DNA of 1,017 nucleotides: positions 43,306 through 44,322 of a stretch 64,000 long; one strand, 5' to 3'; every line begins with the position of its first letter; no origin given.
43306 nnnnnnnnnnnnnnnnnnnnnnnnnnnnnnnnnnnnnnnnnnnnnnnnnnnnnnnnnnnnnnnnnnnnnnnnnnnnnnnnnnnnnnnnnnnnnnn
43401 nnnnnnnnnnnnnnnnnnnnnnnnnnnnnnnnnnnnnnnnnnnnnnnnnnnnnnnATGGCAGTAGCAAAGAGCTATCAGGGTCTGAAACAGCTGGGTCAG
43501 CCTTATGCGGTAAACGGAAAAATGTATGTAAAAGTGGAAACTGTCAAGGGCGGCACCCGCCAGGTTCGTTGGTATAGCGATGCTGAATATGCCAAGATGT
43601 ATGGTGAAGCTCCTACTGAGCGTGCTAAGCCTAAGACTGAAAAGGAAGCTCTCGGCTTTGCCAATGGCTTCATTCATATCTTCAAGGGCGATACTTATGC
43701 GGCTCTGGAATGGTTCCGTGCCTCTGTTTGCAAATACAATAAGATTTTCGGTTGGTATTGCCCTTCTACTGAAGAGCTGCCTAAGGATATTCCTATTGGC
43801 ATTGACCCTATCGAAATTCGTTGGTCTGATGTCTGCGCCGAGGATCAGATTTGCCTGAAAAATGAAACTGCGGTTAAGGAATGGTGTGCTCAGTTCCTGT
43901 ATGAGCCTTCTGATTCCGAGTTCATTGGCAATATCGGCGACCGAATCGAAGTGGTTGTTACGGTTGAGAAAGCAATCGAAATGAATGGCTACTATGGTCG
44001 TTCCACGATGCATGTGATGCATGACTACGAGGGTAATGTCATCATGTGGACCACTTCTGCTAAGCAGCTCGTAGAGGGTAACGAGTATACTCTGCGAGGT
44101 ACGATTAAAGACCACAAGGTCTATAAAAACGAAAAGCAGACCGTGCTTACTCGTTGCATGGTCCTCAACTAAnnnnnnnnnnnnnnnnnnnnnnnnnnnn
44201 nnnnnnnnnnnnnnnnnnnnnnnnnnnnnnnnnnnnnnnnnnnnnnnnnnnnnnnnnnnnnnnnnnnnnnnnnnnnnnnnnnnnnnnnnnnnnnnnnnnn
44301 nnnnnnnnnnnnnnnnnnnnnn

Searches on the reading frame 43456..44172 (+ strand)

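Call 27: search_protein_families(library=phrogs, proteins=[window:43456-44172:+], max_evalue=0.00001)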
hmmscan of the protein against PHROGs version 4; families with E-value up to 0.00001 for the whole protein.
window:43456-44172:+ (238 aa): 5 families
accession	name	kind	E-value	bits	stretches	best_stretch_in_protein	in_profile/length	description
phrog_2319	-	unknown function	2e-26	94.2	1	150-236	308-396/399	-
phrog_30451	-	unknown function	9.4e-21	75.5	1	63-237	97-280/287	-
phrog_3628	-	unknown function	4e-14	53.5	1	150-237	166-256/257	-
phrog_27218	-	unknown function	5e-13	50.3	1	150-236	103-189/192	-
phrog_4095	-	unknown function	8.1e-07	29.9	1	155-236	134-225/234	-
